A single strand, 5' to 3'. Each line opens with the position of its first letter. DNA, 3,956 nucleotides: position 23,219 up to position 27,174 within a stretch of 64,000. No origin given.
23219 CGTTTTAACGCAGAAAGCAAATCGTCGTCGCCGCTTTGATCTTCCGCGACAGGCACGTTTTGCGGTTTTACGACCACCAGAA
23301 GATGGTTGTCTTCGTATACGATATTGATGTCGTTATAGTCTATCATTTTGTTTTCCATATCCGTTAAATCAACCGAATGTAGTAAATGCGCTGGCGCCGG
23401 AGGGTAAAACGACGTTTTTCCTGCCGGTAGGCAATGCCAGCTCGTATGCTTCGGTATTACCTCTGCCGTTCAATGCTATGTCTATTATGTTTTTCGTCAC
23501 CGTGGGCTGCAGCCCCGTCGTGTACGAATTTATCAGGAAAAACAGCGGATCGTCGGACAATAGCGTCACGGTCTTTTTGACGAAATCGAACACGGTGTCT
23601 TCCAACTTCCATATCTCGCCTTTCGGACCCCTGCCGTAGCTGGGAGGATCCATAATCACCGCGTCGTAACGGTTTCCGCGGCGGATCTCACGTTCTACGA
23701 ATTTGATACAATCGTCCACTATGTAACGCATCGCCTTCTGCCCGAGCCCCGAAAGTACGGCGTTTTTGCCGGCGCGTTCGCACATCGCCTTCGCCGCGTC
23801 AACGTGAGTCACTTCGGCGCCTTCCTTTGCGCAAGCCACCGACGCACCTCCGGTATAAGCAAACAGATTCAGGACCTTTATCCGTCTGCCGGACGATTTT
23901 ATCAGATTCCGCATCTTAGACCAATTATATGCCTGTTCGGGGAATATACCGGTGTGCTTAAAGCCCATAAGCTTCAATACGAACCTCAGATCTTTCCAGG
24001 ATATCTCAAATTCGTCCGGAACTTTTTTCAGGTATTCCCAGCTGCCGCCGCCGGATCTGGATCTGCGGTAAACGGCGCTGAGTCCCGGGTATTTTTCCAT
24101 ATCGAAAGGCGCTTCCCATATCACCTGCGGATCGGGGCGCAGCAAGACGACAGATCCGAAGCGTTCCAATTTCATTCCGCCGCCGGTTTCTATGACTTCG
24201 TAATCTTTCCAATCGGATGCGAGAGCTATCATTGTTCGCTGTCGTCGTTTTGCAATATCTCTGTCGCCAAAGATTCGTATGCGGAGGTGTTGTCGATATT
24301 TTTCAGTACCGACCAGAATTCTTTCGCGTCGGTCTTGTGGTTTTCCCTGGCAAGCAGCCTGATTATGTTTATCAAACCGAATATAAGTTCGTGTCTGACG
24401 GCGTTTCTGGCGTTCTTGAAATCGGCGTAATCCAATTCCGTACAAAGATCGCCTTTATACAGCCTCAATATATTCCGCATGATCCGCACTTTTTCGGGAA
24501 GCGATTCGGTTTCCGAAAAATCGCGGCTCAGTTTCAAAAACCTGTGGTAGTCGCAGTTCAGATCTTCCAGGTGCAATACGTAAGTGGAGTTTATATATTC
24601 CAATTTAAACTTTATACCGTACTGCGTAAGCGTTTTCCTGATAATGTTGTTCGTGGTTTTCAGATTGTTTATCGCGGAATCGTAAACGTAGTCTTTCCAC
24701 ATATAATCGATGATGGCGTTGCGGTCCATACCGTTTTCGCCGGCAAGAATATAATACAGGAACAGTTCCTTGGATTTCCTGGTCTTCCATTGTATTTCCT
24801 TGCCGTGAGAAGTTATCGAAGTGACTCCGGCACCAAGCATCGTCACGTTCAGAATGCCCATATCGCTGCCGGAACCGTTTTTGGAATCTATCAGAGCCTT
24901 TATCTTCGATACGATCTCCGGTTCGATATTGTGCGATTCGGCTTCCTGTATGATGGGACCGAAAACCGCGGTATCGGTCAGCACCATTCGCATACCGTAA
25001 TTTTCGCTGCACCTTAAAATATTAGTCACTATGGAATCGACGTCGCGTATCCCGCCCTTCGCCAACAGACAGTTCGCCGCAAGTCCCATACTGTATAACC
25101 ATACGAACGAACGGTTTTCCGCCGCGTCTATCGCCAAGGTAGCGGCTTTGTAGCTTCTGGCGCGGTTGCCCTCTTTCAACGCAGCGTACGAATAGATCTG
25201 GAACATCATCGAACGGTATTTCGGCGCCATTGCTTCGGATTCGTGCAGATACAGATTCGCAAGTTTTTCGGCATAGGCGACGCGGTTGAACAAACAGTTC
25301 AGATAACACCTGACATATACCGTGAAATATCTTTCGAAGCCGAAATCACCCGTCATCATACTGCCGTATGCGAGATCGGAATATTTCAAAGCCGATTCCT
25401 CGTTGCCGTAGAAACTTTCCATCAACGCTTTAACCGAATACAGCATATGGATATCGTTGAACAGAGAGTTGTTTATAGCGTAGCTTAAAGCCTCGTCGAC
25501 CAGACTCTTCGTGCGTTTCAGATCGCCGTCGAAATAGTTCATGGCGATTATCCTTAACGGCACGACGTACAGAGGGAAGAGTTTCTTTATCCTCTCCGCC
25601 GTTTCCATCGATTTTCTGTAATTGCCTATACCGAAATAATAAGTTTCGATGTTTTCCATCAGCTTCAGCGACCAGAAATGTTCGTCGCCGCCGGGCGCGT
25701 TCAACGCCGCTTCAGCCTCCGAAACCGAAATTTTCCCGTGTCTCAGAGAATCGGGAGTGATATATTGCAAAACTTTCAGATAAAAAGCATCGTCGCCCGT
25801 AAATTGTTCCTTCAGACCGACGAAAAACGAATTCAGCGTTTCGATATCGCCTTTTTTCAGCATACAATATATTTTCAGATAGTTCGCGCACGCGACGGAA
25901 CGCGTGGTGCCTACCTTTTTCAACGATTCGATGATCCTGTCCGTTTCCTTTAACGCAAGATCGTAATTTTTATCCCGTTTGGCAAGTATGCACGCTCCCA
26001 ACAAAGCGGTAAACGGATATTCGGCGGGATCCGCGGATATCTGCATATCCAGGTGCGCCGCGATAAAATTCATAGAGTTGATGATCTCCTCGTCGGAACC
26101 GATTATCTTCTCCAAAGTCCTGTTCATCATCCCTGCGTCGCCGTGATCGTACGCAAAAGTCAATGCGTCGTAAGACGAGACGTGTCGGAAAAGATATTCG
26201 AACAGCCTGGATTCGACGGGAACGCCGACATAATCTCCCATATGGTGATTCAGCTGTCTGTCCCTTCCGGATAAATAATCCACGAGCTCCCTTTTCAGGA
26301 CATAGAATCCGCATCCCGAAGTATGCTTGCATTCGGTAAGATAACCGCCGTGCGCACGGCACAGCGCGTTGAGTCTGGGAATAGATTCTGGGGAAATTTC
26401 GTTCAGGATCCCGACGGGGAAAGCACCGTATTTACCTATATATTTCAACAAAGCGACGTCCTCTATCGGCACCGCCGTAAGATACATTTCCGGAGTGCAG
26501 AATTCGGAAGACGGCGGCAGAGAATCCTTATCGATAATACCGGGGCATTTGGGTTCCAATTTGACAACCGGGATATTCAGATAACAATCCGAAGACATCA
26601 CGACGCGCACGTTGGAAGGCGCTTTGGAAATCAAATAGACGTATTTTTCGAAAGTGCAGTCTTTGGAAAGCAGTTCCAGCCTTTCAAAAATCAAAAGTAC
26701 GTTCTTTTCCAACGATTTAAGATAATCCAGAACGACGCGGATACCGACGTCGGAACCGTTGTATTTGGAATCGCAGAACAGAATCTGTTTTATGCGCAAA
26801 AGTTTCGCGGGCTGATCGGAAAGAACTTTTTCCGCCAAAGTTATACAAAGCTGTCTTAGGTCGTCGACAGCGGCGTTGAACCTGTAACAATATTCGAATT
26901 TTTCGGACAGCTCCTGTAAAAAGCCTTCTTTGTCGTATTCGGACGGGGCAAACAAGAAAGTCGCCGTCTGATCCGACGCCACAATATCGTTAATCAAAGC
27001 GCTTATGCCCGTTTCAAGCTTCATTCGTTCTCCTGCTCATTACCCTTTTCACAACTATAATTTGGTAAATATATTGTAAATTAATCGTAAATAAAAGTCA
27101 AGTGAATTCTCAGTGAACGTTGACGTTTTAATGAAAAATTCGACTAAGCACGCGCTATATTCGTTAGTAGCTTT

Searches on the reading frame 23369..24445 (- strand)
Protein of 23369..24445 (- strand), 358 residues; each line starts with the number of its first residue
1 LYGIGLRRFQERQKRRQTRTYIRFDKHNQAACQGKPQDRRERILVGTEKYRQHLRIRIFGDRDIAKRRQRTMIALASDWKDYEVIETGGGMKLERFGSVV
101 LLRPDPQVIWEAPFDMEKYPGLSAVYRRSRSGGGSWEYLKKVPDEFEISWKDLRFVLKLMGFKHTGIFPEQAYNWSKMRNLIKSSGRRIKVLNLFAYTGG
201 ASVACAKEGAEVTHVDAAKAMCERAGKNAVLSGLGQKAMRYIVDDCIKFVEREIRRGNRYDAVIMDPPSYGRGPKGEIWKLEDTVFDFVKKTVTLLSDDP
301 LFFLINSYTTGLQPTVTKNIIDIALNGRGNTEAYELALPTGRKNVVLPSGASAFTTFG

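Call 3: search_protein_families(library=pfam, proteins=[window:23369-24445:-], max_evalue=1)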
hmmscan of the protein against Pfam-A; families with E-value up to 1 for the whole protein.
window:23369-24445:- (358 aa): 6 families
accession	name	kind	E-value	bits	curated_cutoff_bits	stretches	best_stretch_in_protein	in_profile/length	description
PF10672.15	Methyltrans_SAM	-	1.3e-14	54.6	27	1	135-273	74-209/286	S-adenosylmethionine-dependent methyltransferase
PF03602.21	Cons_hypoth95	-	2.8e-05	24.3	24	1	179-268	33-122/182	Conserved hypothetical protein 95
PF09445.16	Methyltransf_15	-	0.0002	21.4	22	1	190-272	3-84/165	RNA cap guanine-N2 methyltransferase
PF13649.12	Methyltransf_25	-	0.0077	17.3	27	1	191-265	1-70/97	Methyltransferase domain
PF24641.1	KH_DEAH11_2nd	-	0.0077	16.4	27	0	15-29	31-45/75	DEAH11 eukaryotic type KH-domain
PF08241.18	Methyltransf_11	-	0.14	13.2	21.2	1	198-246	7-51/95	Methyltransferase domain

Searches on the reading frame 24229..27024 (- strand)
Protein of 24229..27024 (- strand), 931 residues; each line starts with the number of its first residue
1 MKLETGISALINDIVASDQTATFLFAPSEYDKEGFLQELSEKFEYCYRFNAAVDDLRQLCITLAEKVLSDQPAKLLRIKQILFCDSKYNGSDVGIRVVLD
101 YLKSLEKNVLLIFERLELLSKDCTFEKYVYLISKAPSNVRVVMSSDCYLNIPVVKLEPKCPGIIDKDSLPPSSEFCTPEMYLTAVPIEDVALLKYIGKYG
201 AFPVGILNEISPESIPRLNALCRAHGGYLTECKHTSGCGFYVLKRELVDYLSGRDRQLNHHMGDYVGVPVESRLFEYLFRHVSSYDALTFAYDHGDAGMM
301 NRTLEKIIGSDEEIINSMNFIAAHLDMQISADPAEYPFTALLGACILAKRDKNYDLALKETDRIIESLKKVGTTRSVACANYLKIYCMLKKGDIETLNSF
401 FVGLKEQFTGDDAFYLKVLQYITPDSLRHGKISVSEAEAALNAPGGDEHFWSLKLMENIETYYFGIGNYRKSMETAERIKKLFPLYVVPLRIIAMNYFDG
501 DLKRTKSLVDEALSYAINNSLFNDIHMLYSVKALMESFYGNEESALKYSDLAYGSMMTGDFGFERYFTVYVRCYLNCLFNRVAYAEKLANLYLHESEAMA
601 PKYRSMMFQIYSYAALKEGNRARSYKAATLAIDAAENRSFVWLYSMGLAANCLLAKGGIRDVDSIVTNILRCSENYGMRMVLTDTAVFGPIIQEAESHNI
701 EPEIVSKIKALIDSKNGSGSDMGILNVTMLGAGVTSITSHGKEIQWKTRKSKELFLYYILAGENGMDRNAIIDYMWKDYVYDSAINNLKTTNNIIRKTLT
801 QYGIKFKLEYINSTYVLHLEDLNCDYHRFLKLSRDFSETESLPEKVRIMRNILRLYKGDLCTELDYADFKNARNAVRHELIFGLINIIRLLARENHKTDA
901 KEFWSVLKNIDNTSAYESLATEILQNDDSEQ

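Call 3: search_protein_families(library=pfam, proteins=[window:24229-27024:-], max_evalue=1)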
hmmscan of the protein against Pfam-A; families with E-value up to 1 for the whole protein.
window:24229-27024:- (931 aa): 1 family
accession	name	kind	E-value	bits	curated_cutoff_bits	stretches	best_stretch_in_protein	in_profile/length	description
PF14527.11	LAGLIDADG_WhiA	-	0.19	12.3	23.2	0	348-378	51-81/93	WhiA LAGLIDADG-like domain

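Call 6: search_protein_families(library=ncbifam, proteins=[window:24229-27024:-], max_evalue=1)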
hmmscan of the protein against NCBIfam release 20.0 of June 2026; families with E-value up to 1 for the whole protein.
window:24229-27024:- (931 aa): 0 families

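Call 15: search_solved_structures(query=window:24229-27024:-, max_evalue=10, show_alignments=2)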
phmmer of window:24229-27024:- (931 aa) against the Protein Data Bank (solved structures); distinct sequences matched with E-value up to 10: 0.

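Call 41: find_homologous_proteins(query=window:24229-27024:-, max_evalue=0.001)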
Query window:24229-27024:- (931 aa): 7 proteins with E <= 0.001 among 8000 candidates.
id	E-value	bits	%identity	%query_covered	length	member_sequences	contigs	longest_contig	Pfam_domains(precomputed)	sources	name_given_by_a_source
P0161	0.0e+0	2111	100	100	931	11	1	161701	-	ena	-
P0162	0.0e+0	1790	84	100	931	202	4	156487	-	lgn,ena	-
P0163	0.0e+0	1761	83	100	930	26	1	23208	-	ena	-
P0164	0.0e+0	1302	63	99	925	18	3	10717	-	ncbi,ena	-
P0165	0.0e+0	1278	62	99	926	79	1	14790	-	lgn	-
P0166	0.0e+0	1266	61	99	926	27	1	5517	-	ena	-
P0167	9.9e-195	668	75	42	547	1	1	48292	-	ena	-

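Call 44: search_solved_structures(query=A6, max_evalue=10, show_alignments=3)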
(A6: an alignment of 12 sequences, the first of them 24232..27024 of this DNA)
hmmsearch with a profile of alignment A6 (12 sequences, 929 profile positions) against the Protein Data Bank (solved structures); distinct sequences matched with E-value up to 10: 3.
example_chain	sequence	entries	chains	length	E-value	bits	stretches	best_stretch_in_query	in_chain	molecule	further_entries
2ysx_A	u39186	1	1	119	1.1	10.6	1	422-497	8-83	Signaling inositol polyphosphate phosphatase SHIP II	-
3kd7_A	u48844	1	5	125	1.3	10.3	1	455-518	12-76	CTPR390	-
8k0e_A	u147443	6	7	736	3.9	8.8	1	416-484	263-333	Prolyl 3-hydroxylase 1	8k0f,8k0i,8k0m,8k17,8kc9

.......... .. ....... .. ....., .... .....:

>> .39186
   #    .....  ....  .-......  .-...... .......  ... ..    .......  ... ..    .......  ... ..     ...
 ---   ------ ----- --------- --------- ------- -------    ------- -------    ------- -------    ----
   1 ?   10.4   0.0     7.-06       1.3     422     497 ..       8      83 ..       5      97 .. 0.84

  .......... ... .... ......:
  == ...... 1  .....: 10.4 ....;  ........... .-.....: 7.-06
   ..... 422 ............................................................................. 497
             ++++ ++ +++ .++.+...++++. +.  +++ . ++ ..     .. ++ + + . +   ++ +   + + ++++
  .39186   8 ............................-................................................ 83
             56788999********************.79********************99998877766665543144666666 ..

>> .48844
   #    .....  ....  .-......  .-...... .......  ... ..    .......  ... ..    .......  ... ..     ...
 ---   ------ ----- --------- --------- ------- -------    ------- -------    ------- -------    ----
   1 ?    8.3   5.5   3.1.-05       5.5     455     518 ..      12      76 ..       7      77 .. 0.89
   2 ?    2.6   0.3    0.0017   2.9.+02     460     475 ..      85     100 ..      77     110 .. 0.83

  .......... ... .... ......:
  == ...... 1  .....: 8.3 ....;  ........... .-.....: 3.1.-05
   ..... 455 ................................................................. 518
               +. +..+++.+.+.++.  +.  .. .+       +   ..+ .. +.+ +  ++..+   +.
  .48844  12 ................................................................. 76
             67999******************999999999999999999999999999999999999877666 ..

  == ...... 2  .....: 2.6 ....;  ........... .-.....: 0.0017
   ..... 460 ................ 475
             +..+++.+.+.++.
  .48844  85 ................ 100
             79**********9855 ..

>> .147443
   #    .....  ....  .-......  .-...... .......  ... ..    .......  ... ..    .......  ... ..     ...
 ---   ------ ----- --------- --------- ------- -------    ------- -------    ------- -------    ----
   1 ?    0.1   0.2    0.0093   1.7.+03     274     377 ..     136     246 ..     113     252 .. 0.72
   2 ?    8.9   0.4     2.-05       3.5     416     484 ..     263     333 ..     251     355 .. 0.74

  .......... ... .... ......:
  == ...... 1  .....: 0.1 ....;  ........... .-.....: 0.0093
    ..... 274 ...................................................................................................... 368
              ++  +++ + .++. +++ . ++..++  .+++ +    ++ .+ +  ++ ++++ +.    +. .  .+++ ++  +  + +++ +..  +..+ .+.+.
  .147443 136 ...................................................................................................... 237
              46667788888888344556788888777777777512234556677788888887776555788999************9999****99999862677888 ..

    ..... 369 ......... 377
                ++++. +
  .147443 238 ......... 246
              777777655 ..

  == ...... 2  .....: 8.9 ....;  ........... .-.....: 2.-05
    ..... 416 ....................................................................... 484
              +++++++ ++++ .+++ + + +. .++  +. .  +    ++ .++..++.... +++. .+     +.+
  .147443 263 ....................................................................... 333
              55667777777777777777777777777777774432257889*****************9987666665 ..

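Call 45: search_protein_families(library=pfam, alignment_id=A6, max_evalue=1)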
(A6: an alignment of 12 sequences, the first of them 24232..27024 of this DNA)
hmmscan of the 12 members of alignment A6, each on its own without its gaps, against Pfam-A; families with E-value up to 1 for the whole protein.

A. member 1, window:24232-27024:- (931 aa): 1 family
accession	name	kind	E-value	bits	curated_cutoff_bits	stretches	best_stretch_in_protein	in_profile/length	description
PF14527.11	LAGLIDADG_WhiA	-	0.19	12.3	23.2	0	348-378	51-81/93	WhiA LAGLIDADG-like domain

B. families by the number of members that match (of 12 scanned): 41 families (the first 25 are shown)
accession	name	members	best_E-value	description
PF14559.12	TPR_19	8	1.6e-07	Tetratricopeptide repeat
PF17874.7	TPR_MalT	8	1e-06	MalT-like TPR region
PF13428.12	TPR_14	8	7.6e-05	Tetratricopeptide repeat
PF13424.12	TPR_12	7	6.8e-06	Tetratricopeptide repeat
PF07719.23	TPR_2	6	3.6e-08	Tetratricopeptide repeat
PF12895.13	ANAPC3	6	0.0069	Anaphase-promoting complex, cyclosome, subunit 3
PF23558.1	TPR_P4H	5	0.0031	Prolyl 4-hydroxylase peptide-substrate-binding domain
PF13181.12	TPR_8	5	0.0032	Tetratricopeptide repeat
PF13191.12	AAA_16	4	0.0038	AAA ATPase domain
PF13174.12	TPR_6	4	0.017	Tetratricopeptide repeat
PF00515.34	TPR_1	3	0.0004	Tetratricopeptide repeat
PF14853.12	Fis1_TPR_C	3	0.0098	Fis1 C-terminal tetratricopeptide repeat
PF13176.12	TPR_7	3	0.16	Tetratricopeptide repeat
PF13401.12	AAA_22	2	0.0081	AAA domain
PF13374.12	TPR_10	2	0.042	Tetratricopeptide repeat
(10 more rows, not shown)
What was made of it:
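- On STAND / MalT-like regulator (for the 931-aa neighbour): AAA_16 is hit in 4 of 12 homologues and TPR_MalT in 8 of 12 (call 45).
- Closest known: MalT/LAL-type STAND transcription regulators. Same: Homologues hit AAA_16 (4 of 12) and TPR_MalT (8 of 12) (call 45).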

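Call 59: predict_structure(alignment_id=A7)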
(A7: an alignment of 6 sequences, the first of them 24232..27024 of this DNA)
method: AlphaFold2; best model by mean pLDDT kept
length: 931 residues; sequences in the alignment: 6
mean_pLDDT: 58.9   pTM: 0.36
mean pLDDT of the five models: 58.9, 55.5, 53.4, 53.1, 51.3
residues with pLDDT >= 90: 5; 70-90: 355; 50-70: 228; < 50: 343
segments of 3 or more residues with pLDDT < 50: 1-97, 106-127, 129-131, 138-175, 311-313, 423-428, 448-472, 483-491, 558-561, 714-823, 860-871, 926-931
pLDDT, mean of each block of 10 residues (from residue 1): 32 38 27 39 30 36 40 30 29 47 47 40 44 49 37 29 30 47 71 85 88 84 69 78 83 80 76 89 82 87 78 52 67 87 83 86 86 69 77 74 66 59 49 56 52 47 38 52 49 53 64 62 64 70 81 65 69 79 79 70 78 84 83 66 77 69 66 56 72 75 64 41 28 27 28 36 31 27 27 37 35 32 53 77 80 66 42 64 79 75 74 55 49 32
secondary structure, 60 per line:
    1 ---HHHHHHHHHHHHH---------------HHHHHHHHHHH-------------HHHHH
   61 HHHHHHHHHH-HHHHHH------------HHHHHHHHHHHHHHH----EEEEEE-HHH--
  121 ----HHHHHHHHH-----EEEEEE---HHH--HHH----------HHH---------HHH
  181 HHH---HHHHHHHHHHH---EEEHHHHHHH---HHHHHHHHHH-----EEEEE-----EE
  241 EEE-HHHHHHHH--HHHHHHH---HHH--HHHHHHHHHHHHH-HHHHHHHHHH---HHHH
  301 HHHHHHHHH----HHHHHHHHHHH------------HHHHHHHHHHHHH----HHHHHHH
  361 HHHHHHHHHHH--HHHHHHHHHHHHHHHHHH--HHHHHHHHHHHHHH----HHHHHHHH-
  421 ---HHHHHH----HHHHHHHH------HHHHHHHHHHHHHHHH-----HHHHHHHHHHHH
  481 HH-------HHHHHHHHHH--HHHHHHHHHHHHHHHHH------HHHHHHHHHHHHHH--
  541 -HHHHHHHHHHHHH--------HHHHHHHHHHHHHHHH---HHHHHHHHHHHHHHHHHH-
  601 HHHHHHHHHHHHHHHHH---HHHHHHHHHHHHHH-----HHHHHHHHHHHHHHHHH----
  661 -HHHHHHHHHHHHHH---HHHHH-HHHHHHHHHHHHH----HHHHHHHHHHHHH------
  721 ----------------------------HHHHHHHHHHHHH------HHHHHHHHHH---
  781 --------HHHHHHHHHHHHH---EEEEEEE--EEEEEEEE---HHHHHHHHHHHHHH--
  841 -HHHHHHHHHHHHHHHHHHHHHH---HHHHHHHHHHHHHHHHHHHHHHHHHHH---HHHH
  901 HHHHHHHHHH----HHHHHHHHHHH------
elements in order (helices of 4 or more, strands of 3 or more residues): H4-16 H32-42 H56-70 H72-77 H90-104 E109-114 H125-133 E139-144 H178-183 H187-197 E201-203 H204-210 H214-223 E229-233 E239-243 H245-252 H255-261 H270-282 H284-293 H297-309 H314-324 H337-349 H354-371 H374-391 H394-407 H412-419 H424-429 H434-441 H448-463 H469-482 H490-499 H502-518 H525-538 H542-554 H563-578 H582-599 H601-617 H621-634 H640-656 H662-675 H679-683 H685-697 H702-714 H749-761 H768-777 H789-801 E805-811 E814-821 H825-838 H842-863 H867-893 H897-910 H915-925
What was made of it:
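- On SARP (for the 931-aa neighbour): There is only a by-eye resemblance and an H-H-H-beta-beta prediction at low pLDDT (call 59).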

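Call 63: fold_search(model_id=the predicted structure, library=pdb)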
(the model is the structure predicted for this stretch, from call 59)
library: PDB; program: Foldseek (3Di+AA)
matches with E <= 10: 1464; with E <= 0.001: 67
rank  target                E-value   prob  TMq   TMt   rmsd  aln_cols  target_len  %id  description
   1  6q6g_Y                5.2e-06  1.00  0.22  0.36  24.6       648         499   12  Cryo-EM structure of the APC/C-Cdc20-Cdk2-cyclinA2-Cks2 complex, the D1 box class (released 2019-09-11)
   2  8hmd_C                6.1e-06  1.00  0.20  0.16  25.2       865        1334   11  base module state 2 of Tetrahymena IFT-A (released 2023-06-14)
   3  9gaw_Y                7.4e-06  1.00  0.22  0.36  24.5       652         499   12  High-resolution structure of the Anaphase-promoting complex/cyclosome (APC/C) bound to co-activator Cdh1 (released 2024-08-14)
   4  4buj_F                1.1e-05  1.00  0.15  0.11  37.7      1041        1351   10  Crystal structure of the S. cerevisiae Ski2-3-8 complex (released 2013-08-28)
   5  9g8r_B                1.4e-05  1.00  0.18  0.16  32.5       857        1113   10  human SKI7-SKI238 complex in the open state (released 2024-10-16)
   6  7dkh_I                1.5e-05  1.00  0.15  0.15  29.4       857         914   12  Crystal structure of the Ctr9/Paf1/Cdc73/Rtf1 quaternary complex (released 2021-11-24)
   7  5g04_Y                1.6e-05  1.00  0.21  0.35  24.3       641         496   12  Structure of the human APC-Cdc20-Hsl1 complex (released 2016-05-25)
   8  8j8p_C                1.7e-05  1.00  0.16  0.16  29.9       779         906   10  Structure of the four-component Paf1 complex from Saccharomyces eubayanus (released 2023-05-24)
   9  5g04_X                1.8e-05  1.00  0.21  0.37  23.2       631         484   13  Structure of the human APC-Cdc20-Hsl1 complex (released 2016-05-25)
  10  8fgw_D                1.8e-05  1.00  0.22  0.17  29.9       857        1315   12  Human IFT-A complex structures provide molecular insights into ciliary transport (released 2023-02-22)
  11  4ui9_X                2.3e-05  1.00  0.20  0.35  23.0       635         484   11  Atomic structure of the human Anaphase-Promoting Complex (released 2015-06-17)
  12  5khr_Y                2.8e-05  1.00  0.21  0.37  11.9       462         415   12  Model of human Anaphase-promoting complex/Cyclosome complex (APC15 deletion mutant) in complex with the E2 UBE2C/UBCH1 (released 2016-08-24)
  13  8tar_Z                2.9e-05  1.00  0.20  0.35  23.3       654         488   12  APC/C-CDH1-UBE2C-Ubiquitin-CyclinB-NTD (released 2023-09-27)
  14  7dkh_A                3.0e-05  1.00  0.20  0.20  26.8       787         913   10  Crystal structure of the Ctr9/Paf1/Cdc73/Rtf1 quaternary complex (released 2021-11-24)
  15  6q6g_Z                3.8e-05  1.00  0.22  0.38  23.2       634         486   11  Cryo-EM structure of the APC/C-Cdc20-Cdk2-cyclinA2-Cks2 complex, the D1 box class (released 2019-09-11)
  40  1hz4                  3.6e-04  1.00  0.27  0.59   8.4       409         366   13  CRYSTAL STRUCTURE OF TRANSCRIPTION FACTOR MALT DOMAIN III (released 2001-11-28)
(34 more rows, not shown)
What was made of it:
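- On STAND / MalT-like regulator (for the 931-aa neighbour): MalT domain III is among the Foldseek hits (call 63).
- Closest known: MalT/LAL-type STAND transcription regulators. Same: Foldseek hits include MalT domain III (1hz4) among other TPR proteins (call 63).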
